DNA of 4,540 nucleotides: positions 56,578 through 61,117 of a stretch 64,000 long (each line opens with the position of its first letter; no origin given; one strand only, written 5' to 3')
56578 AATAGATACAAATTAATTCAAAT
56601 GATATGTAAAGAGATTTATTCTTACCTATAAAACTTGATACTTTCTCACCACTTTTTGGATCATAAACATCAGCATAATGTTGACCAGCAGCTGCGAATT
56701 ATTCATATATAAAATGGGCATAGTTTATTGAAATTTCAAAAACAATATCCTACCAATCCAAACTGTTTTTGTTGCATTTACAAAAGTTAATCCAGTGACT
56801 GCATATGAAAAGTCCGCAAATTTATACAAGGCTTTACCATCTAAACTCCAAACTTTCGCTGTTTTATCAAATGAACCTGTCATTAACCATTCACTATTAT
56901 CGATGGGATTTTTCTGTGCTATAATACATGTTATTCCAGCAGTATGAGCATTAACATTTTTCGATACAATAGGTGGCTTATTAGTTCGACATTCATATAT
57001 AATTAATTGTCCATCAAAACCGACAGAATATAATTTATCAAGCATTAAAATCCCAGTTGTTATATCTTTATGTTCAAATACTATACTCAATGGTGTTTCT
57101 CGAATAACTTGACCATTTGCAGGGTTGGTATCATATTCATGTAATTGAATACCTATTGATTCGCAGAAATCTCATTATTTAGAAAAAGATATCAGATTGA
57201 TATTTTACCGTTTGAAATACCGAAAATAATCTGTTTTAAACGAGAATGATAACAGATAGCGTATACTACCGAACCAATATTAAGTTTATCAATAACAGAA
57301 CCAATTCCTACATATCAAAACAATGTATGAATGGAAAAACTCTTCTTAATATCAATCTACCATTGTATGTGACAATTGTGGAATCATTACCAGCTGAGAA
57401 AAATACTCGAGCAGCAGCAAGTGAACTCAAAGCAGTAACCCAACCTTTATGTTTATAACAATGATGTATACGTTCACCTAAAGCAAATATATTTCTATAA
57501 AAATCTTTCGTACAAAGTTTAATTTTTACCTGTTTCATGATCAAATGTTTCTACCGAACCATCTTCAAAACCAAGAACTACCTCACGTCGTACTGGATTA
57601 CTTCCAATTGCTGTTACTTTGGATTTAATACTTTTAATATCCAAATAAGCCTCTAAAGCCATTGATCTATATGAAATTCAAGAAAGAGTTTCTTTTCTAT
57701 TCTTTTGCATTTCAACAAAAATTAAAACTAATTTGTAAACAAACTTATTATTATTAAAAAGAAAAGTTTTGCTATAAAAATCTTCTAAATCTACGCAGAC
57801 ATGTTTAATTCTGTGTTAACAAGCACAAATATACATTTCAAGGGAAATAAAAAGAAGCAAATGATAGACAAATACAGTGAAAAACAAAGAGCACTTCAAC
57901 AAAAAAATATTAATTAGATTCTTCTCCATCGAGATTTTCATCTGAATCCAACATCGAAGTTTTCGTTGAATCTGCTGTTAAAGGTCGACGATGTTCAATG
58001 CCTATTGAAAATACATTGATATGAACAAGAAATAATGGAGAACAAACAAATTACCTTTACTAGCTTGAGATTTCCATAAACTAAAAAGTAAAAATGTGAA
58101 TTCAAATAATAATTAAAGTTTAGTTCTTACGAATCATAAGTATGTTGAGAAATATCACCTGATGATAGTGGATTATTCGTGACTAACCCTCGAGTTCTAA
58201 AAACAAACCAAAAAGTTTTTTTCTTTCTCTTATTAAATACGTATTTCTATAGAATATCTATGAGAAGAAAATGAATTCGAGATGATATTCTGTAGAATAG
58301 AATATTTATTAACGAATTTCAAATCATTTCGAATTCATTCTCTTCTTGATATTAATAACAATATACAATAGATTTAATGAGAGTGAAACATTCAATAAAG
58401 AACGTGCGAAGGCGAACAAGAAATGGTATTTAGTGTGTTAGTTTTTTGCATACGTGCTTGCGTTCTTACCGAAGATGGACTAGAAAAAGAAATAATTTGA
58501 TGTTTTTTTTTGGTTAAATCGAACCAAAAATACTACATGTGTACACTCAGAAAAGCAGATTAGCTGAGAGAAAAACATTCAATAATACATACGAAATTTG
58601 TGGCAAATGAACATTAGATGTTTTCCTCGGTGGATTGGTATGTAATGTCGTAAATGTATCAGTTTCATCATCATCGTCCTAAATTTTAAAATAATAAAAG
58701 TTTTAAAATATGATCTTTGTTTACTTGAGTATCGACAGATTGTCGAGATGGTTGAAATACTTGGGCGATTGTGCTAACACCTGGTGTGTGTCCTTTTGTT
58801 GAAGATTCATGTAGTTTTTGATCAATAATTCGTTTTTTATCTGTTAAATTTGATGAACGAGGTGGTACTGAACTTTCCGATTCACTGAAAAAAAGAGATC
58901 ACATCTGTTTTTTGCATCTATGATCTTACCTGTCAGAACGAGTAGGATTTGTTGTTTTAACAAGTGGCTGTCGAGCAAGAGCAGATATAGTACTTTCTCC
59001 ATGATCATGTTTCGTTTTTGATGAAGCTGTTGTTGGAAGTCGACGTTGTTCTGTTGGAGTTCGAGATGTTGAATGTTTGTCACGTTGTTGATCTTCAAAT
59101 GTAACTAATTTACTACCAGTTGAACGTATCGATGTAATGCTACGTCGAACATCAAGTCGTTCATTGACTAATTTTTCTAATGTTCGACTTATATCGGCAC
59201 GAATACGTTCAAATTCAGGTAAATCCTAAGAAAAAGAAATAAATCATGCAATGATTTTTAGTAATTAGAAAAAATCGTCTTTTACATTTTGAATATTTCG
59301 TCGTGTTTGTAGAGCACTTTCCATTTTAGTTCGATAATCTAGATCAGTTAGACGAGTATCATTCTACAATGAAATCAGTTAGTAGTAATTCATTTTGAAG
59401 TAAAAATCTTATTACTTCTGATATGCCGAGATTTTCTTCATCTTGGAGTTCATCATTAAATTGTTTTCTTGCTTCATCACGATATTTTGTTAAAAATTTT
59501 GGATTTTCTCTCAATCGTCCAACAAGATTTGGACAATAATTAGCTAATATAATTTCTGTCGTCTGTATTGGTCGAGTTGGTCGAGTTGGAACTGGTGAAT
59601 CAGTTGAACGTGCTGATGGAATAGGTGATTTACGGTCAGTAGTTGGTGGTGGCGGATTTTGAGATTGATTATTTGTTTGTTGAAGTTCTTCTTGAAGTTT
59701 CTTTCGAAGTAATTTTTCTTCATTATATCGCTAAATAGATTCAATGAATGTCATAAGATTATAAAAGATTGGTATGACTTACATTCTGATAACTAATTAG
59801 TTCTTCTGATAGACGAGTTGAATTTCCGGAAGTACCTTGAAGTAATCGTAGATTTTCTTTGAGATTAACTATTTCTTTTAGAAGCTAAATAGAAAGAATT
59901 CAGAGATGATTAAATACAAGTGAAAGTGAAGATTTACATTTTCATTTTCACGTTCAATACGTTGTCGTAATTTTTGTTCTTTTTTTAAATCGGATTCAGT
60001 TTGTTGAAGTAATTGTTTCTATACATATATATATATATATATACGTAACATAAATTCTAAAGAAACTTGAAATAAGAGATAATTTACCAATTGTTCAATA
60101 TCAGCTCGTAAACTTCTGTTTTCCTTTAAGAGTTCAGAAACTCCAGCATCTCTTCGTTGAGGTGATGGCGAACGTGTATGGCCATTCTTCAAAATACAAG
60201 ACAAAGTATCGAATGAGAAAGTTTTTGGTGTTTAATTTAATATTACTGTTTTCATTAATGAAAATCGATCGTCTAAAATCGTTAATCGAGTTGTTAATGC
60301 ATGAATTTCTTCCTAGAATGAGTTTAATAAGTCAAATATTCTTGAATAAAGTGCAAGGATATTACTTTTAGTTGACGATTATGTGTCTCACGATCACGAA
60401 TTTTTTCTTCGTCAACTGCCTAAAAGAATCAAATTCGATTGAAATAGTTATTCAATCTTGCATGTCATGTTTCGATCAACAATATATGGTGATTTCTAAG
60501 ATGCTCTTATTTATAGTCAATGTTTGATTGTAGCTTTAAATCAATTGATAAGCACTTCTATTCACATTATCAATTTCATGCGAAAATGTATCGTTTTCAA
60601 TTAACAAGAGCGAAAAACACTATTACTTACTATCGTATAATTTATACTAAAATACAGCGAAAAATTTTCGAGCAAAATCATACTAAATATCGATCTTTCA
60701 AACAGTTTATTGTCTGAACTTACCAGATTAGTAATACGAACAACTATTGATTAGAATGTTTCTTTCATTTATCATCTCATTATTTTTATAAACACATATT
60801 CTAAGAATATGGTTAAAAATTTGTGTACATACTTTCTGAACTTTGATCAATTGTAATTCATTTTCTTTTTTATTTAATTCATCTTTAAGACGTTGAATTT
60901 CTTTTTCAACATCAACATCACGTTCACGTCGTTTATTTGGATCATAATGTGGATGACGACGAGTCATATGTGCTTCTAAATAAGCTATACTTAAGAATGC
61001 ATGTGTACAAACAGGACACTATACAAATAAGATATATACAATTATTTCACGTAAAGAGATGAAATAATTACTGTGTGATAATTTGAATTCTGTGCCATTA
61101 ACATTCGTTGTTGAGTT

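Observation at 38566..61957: Co-oriented, tightly packed trio of cilium/cytoskeleton genes: DZIP1-like, WD40/coiled-coil, Furry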

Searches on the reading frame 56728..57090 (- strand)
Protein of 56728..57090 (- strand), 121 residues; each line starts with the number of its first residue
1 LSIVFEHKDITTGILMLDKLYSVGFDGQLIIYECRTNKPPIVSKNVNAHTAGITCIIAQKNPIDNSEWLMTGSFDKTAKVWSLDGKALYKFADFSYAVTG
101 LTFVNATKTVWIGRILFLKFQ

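Call 5: search_protein_families(library=pfam, max_evalue=0.01, proteins=[window:56728-57090:-])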
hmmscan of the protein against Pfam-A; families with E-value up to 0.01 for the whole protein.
window:56728-57090:- (121 aa): 9 families
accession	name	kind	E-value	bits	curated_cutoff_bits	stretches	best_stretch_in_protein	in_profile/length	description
PF25178.1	Beta-prop_WDR41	-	2.7e-07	30.2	50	1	3-112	37-148/440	WDR41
PF00400.38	WD40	-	1.6e-06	28.8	27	1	46-82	7-39/39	WD domain, G-beta repeat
PF24814.1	WD40_Prp19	-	2.3e-06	27.3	320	1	19-103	21-99/281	Prp19 WD40 domain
PF25174.1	Beta-prop_THOC3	-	0.00025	20.6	305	1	19-111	16-104/272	THOC3 beta-propeller domain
PF25173.1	Beta-prop_WDR3_1st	-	0.0012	19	154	1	24-105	90-165/184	WDR3 first beta-propeller domain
PF25172.1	Beta-prop_WDR3_2nd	-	0.003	17.3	140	1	18-84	50-110/293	WDR3 second beta-propeller domain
PF23414.1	Beta-prop_EML_2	-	0.0058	16.5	90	0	68-113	12-57/266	Echinoderm microtubule-associated protein second beta-propeller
PF25168.1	Beta-prop_WDR36-Utp21_2nd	-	0.0079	16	84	1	44-104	234-290/335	WDR36/Utp21 second beta-propeller domain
PF24807.1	WD40_CDC20-Fz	-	0.0085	15.9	200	1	20-109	150-235/292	CDC20/Fizzy WD40 domain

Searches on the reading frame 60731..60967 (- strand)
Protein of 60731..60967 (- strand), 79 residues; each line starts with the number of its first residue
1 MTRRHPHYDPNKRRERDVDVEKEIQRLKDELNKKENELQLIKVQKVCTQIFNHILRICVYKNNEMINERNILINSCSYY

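Call 5: search_protein_families(library=pfam, max_evalue=0.01, proteins=[window:60731-60967:-])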
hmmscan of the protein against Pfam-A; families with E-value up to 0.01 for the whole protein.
window:60731-60967:- (79 aa): 1 family
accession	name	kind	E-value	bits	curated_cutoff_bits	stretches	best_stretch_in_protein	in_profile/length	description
PF05911.16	FPP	-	0.0058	15.4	40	1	14-42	269-297/871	Filament-like plant protein, long coiled-coil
